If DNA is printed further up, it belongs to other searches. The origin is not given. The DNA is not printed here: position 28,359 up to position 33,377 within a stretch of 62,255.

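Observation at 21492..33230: Two-gene locus of giant signal-peptide-less proteins sharing an EPLE[SA]RIAPA N-terminal motif and a homologous head domain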

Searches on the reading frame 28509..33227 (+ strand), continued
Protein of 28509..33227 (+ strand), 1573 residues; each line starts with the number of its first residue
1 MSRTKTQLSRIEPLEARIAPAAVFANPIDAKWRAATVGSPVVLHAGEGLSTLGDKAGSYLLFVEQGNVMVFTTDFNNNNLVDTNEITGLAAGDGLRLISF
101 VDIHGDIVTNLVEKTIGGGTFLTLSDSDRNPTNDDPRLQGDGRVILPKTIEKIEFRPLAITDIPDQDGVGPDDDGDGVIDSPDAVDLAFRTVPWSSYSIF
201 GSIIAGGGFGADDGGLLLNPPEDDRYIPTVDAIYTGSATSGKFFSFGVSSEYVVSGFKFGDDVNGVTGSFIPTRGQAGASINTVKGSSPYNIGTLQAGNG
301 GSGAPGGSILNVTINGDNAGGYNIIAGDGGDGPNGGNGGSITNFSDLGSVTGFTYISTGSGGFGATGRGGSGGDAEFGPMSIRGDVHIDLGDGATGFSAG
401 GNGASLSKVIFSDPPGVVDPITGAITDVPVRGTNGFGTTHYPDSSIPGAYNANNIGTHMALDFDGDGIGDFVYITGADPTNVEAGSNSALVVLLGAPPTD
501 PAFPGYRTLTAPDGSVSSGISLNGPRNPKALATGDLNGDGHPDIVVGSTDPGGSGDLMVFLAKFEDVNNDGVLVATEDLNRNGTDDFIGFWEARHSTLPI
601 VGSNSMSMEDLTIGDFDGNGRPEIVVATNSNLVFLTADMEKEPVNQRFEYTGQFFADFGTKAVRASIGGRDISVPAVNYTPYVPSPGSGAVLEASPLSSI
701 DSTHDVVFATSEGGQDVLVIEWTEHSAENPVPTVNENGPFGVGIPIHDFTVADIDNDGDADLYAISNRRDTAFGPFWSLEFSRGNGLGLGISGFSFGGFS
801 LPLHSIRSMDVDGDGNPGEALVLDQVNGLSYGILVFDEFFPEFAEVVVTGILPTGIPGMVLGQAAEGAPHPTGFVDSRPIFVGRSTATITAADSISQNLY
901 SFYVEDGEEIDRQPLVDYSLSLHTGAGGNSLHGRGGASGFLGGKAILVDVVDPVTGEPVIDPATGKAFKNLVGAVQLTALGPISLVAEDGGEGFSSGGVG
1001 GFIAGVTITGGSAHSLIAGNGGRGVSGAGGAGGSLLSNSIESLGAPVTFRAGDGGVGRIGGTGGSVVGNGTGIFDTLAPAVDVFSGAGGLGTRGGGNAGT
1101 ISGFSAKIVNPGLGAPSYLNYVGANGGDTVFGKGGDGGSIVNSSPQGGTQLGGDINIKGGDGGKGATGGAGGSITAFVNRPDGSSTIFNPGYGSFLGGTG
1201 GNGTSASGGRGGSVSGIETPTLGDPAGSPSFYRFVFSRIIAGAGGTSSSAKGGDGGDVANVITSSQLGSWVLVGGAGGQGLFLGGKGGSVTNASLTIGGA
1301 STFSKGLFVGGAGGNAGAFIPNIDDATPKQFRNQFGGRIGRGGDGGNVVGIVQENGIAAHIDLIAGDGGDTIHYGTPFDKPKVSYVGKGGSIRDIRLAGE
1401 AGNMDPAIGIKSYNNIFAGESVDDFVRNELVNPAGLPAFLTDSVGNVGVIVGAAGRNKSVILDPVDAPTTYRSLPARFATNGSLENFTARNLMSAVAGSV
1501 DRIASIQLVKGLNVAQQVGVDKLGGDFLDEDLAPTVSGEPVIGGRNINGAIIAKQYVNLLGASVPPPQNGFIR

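Call 41: find_encoding_contigs(protein=P0165, flank=10000, max_places=1)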
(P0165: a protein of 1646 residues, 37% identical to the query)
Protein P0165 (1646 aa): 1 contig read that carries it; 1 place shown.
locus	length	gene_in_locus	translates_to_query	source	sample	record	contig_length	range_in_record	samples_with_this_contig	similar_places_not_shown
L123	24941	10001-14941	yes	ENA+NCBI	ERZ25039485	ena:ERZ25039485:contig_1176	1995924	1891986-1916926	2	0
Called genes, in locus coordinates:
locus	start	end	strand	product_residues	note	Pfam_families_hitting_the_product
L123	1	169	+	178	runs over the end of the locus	PF13391:HNH_2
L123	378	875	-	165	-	PF06983:3-dmu-9_3-mt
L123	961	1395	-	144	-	PF06983:3-dmu-9_3-mt, PF00903:Glyoxalase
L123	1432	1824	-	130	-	-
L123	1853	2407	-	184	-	PF10604:Polyketide_cyc2, PF08327:AHSA1 (weak)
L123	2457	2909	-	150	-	PF10604:Polyketide_cyc2 (weak), PF08327:AHSA1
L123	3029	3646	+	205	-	-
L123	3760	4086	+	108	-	PF11950:DUF3467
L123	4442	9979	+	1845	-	-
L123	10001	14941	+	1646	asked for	PF13517:FG-GAP_3 (weak), PF01839:FG-GAP (weak)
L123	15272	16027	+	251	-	PF01925:TauE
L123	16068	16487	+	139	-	PF07681:DoxX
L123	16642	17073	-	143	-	PF07963:N_methyl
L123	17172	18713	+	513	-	-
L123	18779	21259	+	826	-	-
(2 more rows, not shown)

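Call 42: find_encoding_contigs(protein=P0112, flank=10000, max_places=1)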
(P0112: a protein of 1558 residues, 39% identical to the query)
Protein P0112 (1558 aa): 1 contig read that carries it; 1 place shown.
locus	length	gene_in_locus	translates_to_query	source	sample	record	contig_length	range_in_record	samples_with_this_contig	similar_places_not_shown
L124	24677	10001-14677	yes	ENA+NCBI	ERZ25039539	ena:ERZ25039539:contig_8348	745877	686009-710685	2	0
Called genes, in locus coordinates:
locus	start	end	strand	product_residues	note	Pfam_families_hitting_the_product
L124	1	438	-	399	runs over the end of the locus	PF26745:SPM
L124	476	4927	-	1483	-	PF00932:LTD, PF08757:CotH, PF00932:LTD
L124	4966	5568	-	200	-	PF11967:RecO_N, PF02565:RecO_C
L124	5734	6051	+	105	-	PF11950:DUF3467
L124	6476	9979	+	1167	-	-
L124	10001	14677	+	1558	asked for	PF01839:FG-GAP (weak)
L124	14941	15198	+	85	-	PF07963:N_methyl (weak)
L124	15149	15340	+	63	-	-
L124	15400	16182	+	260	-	-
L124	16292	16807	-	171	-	PF01702:TGT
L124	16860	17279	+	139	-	-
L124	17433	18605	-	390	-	PF13243:SQHop_cyclase_C (faint)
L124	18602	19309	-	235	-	PF27149:YdjY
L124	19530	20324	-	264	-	PF00005:ABC_tran, PF13304:AAA_21 (weak)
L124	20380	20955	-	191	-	-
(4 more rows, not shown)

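Call 43: find_encoding_contigs(protein=P0093, flank=10000, max_places=1)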
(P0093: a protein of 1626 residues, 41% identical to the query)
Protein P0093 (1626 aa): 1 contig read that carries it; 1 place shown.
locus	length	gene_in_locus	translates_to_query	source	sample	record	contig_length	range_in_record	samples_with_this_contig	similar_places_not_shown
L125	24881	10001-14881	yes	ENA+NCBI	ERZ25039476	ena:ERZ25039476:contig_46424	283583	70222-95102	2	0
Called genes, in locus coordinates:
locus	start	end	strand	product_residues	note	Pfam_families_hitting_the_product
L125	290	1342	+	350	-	PF00750:tRNA-synt_1d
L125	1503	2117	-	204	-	PF00753:Lactamase_B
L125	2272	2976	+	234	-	PF17804:TSP_NTD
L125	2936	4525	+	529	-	PF00595:PDZ, PF17820:PDZ_6 (weak), PF03572:Peptidase_S41, PF11818:DUF3340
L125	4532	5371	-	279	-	-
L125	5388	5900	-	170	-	PF11967:RecO_N, PF02565:RecO_C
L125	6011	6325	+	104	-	PF11950:DUF3467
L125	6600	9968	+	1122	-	-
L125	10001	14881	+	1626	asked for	PF13517:FG-GAP_3 (faint), PF01839:FG-GAP (faint)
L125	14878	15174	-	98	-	-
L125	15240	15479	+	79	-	PF00456:Transketolase_N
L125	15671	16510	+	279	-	PF02779:Transket_pyr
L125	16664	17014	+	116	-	PF22613:Transketolase_C_1, PF02780:Transketolase_C (weak)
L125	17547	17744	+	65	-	PF03781:FGE-sulfatase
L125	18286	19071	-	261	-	-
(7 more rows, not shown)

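Call 60: find_encoding_contigs(protein=P0156, flank=10000, max_places=1)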
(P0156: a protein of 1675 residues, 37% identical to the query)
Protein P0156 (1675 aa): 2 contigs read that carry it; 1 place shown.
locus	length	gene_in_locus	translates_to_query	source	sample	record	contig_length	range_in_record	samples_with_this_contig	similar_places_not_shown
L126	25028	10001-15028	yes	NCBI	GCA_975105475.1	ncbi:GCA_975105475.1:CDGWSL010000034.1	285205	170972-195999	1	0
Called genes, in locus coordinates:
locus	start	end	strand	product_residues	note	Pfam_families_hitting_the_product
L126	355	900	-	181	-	PF11967:RecO_N, PF02565:RecO_C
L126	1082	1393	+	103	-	PF11950:DUF3467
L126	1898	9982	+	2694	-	-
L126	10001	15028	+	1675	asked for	PF13517:FG-GAP_3 (weak), PF01839:FG-GAP (weak)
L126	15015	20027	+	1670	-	PF00082:Peptidase_S8, PF01483:P_proprotein, PF03160:Calx-beta, PF17957:Big_7, PF18998:Flg_new_2 (weak)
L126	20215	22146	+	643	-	PF00456:Transketolase_N, PF13292:DXP_synthase_N (faint), PF02779:Transket_pyr, PF22613:Transketolase_C_1, PF02780:Transketolase_C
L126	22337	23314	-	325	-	-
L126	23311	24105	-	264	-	PF01026:TatD_DNase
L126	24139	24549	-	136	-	PF02657:SufE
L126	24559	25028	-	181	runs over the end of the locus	PF00255:GSHPx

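Call 61: find_encoding_contigs(protein=P0182, flank=10000, max_places=1)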
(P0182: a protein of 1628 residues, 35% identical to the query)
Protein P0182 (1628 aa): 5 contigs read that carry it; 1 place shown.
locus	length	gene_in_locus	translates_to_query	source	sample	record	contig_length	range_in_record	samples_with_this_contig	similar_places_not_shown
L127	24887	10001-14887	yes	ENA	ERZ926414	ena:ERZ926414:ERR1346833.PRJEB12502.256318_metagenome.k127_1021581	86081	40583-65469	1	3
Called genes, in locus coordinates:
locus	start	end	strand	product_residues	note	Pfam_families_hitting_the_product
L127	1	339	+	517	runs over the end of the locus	-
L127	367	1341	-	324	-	PF02899:Phage_int_SAM_1 (faint), PF00589:Phage_integrase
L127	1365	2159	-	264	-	-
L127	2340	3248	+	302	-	PF00135:COesterase, PF20434:BD-FAE, PF00561:Abhydrolase_1 (faint), PF07859:Abhydrolase_3, PF12146:Hydrolase_4 (faint), PF00326:Peptidase_S9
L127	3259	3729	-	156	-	PF11967:RecO_N, PF02565:RecO_C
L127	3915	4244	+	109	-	PF11950:DUF3467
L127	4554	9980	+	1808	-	-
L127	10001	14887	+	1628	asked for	PF13517:FG-GAP_3 (faint)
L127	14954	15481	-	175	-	PF02075:RuvC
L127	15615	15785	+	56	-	-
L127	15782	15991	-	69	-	-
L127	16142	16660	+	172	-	PF00300:His_Phos_1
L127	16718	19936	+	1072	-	PF17757:UvrB_inter, PF02559:CarD_TRCF_RID, PF04851:ResIII (weak), PF00270:DEAD, PF00271:Helicase_C, PF03461:TRCF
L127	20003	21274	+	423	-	PF07690:MFS_1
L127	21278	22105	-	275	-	PF08448:PAS_4, PF00165:HTH_AraC, PF12833:HTH_18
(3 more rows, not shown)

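Call 62: find_encoding_contigs(protein=P0071, flank=10000, max_places=1)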
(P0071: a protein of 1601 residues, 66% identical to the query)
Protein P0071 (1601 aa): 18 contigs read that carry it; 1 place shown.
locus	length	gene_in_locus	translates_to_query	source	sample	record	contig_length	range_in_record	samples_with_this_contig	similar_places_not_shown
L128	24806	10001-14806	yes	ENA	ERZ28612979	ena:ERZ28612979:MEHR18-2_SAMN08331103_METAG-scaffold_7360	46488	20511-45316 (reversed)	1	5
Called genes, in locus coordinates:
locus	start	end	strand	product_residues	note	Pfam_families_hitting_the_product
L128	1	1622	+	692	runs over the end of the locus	-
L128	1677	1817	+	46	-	-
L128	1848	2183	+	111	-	-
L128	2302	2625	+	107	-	PF11950:DUF3467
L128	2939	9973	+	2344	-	-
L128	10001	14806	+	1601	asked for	-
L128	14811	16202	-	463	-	PF12704:MacB_PCD, PF02687:FtsX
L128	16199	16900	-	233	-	PF00005:ABC_tran, PF13304:AAA_21 (faint)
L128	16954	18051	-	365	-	PF25917:BSH_RND, PF25973:BSH_CzcB (weak), PF25954:Beta-barrel_RND_2 (weak), PF25967:RND-MFP_C (weak), PF25975:CzcB_C (weak), PF25989:YknX_C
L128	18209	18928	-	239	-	PF00142:Fer4_NifH (faint), PF01656:CbiA, PF13614:AAA_31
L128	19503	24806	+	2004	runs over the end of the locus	PF01835:MG2, PF00207:A2M, PF17973:bMG10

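Call 80: list_cluster_members(proteins=[P0071, P0072, P0079, P0093, P0112, P0165, P0198, P0206])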
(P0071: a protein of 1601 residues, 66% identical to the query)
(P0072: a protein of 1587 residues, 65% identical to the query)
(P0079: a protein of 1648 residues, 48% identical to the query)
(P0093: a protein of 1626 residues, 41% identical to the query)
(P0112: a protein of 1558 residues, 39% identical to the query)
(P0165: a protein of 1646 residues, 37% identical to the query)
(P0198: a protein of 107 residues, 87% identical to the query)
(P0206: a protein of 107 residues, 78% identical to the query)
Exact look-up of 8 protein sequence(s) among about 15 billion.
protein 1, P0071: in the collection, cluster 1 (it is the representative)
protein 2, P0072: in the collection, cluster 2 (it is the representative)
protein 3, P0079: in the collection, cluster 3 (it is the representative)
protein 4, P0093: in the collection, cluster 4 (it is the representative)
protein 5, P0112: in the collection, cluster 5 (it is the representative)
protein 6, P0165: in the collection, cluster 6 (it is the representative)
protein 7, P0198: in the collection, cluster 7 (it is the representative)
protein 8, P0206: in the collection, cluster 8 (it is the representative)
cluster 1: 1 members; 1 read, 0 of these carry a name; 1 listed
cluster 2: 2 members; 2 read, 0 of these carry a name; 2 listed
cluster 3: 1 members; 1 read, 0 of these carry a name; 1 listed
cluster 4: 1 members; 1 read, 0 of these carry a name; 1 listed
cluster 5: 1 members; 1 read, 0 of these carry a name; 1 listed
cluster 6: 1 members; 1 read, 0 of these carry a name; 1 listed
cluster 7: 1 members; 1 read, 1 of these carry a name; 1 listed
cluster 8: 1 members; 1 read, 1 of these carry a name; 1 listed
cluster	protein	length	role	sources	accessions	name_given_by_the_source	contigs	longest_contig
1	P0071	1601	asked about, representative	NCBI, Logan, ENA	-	-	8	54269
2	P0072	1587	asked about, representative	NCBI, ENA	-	-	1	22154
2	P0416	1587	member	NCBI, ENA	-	-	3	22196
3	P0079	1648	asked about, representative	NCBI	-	-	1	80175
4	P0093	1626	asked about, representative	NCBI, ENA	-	-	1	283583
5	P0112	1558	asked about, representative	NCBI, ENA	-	-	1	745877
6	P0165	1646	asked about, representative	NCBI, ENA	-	-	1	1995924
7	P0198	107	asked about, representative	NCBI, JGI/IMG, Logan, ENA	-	hypothetical protein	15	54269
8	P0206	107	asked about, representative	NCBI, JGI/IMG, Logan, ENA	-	hypothetical protein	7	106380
